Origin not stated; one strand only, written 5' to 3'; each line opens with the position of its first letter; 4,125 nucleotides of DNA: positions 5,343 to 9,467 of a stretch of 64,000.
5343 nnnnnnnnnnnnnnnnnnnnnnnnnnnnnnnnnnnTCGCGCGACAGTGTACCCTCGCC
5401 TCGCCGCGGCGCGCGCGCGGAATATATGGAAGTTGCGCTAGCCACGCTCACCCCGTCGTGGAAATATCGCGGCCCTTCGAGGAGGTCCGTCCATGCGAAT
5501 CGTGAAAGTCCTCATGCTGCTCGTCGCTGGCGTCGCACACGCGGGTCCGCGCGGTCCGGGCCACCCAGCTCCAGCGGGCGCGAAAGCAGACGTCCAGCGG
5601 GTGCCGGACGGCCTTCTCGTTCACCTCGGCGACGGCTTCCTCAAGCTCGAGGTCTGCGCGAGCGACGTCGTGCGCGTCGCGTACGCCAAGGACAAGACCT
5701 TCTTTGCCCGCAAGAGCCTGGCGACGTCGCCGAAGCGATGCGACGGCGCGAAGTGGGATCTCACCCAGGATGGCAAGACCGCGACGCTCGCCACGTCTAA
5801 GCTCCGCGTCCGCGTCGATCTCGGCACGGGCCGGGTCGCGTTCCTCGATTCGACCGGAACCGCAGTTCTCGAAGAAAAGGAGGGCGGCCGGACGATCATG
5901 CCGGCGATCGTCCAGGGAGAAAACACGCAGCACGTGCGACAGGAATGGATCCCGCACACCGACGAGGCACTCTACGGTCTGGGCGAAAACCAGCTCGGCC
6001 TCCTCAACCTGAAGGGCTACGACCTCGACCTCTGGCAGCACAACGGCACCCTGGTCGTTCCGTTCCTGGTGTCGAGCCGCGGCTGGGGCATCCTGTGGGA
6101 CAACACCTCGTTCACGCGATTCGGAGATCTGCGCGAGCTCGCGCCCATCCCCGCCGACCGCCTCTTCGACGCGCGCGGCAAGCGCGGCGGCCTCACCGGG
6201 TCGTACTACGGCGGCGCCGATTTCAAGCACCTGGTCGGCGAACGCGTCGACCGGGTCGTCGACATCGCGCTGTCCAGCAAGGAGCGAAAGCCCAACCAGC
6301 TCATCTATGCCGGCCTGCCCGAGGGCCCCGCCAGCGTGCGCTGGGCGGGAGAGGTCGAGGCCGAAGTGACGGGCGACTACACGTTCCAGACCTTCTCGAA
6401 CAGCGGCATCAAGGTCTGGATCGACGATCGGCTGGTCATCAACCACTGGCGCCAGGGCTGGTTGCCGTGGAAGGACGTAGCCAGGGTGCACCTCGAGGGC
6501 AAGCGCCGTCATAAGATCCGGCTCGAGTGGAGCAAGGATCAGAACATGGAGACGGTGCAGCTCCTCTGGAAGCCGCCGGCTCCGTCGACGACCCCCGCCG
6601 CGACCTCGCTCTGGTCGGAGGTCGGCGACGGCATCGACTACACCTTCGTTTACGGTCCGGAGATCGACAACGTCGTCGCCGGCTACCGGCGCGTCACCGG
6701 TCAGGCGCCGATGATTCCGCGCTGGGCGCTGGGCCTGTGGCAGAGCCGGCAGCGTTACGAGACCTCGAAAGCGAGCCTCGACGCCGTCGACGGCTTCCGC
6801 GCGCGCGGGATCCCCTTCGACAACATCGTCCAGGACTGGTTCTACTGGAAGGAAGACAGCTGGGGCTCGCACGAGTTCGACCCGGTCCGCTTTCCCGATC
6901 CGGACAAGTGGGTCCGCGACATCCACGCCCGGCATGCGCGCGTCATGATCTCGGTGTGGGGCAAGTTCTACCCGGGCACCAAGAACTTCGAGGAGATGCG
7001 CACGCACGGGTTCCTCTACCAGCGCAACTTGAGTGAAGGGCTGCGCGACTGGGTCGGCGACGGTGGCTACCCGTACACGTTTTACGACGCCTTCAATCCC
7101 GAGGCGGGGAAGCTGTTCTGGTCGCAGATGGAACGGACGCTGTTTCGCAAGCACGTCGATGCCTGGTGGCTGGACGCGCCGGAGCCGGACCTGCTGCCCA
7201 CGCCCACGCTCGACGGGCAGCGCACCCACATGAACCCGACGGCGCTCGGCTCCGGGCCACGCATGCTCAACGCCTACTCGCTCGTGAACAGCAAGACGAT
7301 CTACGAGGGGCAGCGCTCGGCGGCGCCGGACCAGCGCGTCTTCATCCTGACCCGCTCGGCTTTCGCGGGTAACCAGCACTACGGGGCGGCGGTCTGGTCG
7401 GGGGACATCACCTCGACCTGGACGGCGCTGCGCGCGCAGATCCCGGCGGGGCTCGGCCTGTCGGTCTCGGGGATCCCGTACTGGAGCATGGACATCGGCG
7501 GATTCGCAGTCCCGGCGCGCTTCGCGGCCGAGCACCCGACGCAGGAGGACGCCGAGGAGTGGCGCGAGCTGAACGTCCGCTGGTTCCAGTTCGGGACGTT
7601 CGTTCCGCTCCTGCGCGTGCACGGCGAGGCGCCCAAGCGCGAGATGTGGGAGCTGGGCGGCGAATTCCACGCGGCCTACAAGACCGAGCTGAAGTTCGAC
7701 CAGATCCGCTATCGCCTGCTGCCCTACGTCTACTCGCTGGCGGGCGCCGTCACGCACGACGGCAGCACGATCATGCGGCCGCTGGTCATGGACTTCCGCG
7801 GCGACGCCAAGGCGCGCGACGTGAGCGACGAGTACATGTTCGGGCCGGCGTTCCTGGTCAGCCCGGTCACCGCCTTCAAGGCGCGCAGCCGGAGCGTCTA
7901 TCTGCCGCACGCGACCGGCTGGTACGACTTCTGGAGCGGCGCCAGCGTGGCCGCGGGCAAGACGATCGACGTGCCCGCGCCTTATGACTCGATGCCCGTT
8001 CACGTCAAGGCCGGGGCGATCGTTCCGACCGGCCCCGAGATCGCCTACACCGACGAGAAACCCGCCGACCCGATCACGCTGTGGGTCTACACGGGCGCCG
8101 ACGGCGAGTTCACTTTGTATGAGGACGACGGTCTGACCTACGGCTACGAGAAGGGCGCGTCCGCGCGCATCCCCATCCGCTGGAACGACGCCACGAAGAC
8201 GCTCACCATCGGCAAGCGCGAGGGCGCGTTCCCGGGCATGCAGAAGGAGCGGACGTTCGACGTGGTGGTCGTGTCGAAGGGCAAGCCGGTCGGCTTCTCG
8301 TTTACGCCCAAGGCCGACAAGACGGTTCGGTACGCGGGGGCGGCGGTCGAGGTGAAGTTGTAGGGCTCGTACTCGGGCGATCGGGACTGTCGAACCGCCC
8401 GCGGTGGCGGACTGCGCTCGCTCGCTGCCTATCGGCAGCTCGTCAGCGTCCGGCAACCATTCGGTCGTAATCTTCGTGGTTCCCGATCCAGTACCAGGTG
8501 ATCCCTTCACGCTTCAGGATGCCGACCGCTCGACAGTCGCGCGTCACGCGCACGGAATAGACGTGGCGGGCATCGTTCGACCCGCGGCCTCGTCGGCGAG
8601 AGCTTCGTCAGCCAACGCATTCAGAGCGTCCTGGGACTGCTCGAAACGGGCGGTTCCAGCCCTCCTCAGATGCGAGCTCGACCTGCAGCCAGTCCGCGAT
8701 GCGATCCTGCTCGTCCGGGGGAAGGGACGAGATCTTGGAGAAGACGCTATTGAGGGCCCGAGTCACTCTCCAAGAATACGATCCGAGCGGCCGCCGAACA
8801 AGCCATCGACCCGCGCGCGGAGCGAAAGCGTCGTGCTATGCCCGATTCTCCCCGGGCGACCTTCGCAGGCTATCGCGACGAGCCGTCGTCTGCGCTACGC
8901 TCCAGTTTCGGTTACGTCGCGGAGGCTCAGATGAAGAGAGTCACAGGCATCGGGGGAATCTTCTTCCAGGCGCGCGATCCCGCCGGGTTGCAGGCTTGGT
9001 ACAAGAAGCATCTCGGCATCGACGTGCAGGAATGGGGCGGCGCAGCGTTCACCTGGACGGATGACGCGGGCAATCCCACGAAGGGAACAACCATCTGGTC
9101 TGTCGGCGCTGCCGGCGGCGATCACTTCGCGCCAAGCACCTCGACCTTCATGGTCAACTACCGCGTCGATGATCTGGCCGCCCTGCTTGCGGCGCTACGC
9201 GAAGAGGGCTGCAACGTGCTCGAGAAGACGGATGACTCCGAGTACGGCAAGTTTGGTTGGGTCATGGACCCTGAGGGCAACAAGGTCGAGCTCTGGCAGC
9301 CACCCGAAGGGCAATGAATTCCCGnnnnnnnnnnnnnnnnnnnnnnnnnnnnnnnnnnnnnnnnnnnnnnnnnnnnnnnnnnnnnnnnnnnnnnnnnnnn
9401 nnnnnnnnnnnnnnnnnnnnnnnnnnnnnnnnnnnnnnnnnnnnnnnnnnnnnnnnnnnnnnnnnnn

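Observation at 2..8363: Contiguous set of four exo-acting side-chain enzymes matching xyloglucan decoration (acetyl, Gal, Fuc, Xyl)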

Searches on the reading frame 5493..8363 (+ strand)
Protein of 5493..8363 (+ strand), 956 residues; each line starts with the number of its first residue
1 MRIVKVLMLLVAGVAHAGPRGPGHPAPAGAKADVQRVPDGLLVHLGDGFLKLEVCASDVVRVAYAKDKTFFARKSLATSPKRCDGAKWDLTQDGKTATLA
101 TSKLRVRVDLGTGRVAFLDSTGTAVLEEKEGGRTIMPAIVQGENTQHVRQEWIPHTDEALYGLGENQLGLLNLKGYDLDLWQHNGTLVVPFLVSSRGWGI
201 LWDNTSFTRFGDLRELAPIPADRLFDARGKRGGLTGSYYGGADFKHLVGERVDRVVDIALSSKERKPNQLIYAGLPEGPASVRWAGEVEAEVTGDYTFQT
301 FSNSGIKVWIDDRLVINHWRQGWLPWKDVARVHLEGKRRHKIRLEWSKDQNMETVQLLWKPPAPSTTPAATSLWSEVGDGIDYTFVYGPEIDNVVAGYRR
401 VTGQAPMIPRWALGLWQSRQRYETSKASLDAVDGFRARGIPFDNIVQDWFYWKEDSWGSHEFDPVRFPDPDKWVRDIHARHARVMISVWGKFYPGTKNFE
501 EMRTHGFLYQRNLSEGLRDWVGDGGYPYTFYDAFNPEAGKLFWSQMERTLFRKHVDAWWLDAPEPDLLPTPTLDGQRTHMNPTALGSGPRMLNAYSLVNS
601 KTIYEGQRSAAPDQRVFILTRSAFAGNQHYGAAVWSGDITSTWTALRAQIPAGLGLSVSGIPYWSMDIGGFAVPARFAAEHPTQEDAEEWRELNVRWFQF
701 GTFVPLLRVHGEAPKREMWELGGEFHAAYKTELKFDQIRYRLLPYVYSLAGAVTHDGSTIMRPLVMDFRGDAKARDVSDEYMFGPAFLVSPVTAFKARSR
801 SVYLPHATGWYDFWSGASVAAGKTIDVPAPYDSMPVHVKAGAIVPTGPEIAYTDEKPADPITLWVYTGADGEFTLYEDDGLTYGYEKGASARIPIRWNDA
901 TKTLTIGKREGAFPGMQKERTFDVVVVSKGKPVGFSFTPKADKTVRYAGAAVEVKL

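Call 4: search_protein_families(library=pfam, proteins=[window:5493-8363:+], max_evalue=0.01)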
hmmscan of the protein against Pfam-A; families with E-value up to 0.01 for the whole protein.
window:5493-8363:+ (956 aa): 5 families
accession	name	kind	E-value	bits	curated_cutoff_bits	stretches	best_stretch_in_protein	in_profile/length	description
PF01055.32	Glyco_hydro_31_2nd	-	1.2e-92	311.2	23.5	1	406-749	2-328/328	Glycosyl hydrolases family 31 TIM-barrel domain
PF21365.3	Glyco_hydro_31_3rd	-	2.6e-27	95.5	24.4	1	757-844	1-87/87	Glycosyl hydrolase family 31 C-terminal domain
PF17137.9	DUF5110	-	2.3e-26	92.1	27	1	860-928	1-70/71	Domain of unknown function (DUF5110)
PF13802.12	Gal_mutarotas_2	-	8.1e-17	62.5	27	1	50-210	2-183/184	Glycosyl hydrolase 31 N-terminal galactose mutarotase-like domain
PF07691.17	PA14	-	2.1e-16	60.5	24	1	232-365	3-139/147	PA14 domain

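Call 14: search_solved_structures(query=window:5493-8363:+, max_evalue=0.001)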
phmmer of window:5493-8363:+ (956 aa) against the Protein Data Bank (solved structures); distinct sequences matched with E-value up to 0.001: 72 (the best 60 are shown).
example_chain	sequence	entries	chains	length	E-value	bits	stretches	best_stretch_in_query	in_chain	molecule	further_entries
5jou_A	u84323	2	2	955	1.5e-261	874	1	47-955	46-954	Alpha-xylosidase BoGH31A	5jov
7kmp_A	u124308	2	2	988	8.1e-254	848.4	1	32-954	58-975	Alpha-xylosidase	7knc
2xvg_A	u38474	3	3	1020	4.2e-231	773.2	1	29-955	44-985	ALPHA XYLOSIDASE | ALPHA-XYLOSIDASE, PUTATIVE, XYL31A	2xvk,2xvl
5zn6_A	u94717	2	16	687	6.4e-85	289.3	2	372-848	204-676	Alpha-xylosidase MeXyl31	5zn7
9kz6_A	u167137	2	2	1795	8.5e-70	239.2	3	603-880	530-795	Maltase-glucoamylase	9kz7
6jr6_A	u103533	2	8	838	8.3e-64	219.4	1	381-932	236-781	Candidate alpha-glycosidase Glycoside hydrolase family 31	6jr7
6jr8_A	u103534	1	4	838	9.7e-63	215.9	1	381-932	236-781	Candidate alpha-glycosidase Glycoside hydrolase family 31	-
4b9y_A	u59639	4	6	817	1.2e-55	192.4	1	382-881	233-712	ALPHA-GLUCOSIDASE, PUTATIVE, ADG31B | Oligosaccharide 4-alpha-D-glucosyltransferase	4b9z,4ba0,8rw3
5i23_A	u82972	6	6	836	1.3e-55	192.3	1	382-881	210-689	Oligosaccharide 4-alpha-D-glucosyltransferase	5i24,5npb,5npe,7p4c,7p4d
5npc_A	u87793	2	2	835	5.3e-55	190.3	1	382-881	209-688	Oligosaccharide 4-alpha-D-glucosyltransferase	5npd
6dru_A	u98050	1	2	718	9.9e-54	186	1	390-837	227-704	Glycosyl hydrolases family 31 family protein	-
5x7o_A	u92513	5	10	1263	9.2e-53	182.8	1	381-906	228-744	Glycoside hydrolase family 31 alpha-glucosidase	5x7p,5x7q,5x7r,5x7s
5djw_A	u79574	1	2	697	3.4e-52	181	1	380-923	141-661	Alpha-glucosidase II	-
5f0e_A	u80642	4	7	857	7.4e-51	176.5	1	364-889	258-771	Neutral alpha-glucosidase AB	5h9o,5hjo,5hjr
7kbj_A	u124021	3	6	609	2e-50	175.1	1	368-889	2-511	Neutral alpha-glucosidase AB Trypsin-cleaved Fragment #3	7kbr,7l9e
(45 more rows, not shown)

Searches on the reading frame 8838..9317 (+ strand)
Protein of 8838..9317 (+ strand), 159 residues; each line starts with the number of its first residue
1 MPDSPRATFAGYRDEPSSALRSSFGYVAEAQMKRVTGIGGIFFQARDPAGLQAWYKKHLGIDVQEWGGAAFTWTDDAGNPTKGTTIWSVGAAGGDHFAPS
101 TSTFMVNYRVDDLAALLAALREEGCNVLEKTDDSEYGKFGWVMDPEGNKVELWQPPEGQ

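Call 60: search_protein_families(library=pfam, proteins=[window:8838-9317:+], max_evalue=0.01)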
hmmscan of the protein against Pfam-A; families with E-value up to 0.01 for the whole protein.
window:8838-9317:+ (159 aa): 2 families
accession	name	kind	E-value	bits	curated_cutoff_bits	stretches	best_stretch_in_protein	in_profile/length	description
PF18029.7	Glyoxalase_6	-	1.9e-07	32.1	23.6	1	41-152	2-105/106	Glyoxalase-like domain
PF00903.31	Glyoxalase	-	3.5e-06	27.8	20.6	1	41-152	5-121/121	Glyoxalase/Bleomycin resistance protein/Dioxygenase superfamily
